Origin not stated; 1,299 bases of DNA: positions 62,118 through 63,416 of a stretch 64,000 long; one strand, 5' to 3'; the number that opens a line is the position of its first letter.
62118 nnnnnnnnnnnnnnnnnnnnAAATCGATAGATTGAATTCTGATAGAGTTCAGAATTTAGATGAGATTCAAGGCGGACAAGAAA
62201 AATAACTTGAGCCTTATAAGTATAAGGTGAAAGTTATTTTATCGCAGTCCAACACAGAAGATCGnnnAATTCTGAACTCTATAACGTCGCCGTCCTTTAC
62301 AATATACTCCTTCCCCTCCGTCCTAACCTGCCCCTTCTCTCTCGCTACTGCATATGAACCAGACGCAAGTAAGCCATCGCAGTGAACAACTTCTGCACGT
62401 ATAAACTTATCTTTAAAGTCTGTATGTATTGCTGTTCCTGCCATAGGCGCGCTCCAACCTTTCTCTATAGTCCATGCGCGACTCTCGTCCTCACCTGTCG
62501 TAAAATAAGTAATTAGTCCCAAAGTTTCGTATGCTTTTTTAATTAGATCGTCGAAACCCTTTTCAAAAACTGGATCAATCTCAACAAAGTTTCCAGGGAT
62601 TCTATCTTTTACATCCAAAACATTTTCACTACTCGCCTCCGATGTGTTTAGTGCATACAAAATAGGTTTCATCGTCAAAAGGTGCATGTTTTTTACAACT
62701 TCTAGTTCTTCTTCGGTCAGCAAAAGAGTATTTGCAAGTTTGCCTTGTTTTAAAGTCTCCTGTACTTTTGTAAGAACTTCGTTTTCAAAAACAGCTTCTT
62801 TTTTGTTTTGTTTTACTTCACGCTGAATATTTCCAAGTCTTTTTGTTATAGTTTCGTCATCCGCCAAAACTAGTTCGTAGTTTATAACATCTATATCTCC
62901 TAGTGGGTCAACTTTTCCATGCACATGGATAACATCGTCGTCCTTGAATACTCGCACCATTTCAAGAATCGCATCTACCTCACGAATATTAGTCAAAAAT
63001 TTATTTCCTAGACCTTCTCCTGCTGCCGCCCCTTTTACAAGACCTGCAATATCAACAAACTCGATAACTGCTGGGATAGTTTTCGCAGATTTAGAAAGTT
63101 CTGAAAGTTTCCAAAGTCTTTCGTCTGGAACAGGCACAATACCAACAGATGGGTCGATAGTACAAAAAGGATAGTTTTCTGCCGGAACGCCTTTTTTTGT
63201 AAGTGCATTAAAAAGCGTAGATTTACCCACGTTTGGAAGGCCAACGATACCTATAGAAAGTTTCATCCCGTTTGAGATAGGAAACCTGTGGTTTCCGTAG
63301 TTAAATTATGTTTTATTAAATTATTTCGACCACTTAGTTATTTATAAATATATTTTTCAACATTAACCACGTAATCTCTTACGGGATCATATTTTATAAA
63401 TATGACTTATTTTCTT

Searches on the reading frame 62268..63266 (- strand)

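Call 100: search_protein_families(library=pfam, proteins=[window:62268-63266:-], max_evalue=0.001)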
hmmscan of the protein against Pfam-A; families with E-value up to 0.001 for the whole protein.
window:62268-63266:- (333 aa): 3 families
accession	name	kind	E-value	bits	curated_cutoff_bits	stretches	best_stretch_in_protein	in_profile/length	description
PF06071.19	YchF-GTPase_C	-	6.2e-32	110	27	1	251-333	1-83/84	Protein of unknown function (DUF933)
PF01926.29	MMR_HSR1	-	1e-20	74.4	21.9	1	5-107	2-85/113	50S ribosome-binding GTPase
PF02421.24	FeoB_N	-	3.1e-07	30.5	27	1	5-45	3-43/156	Ferrous iron transport protein B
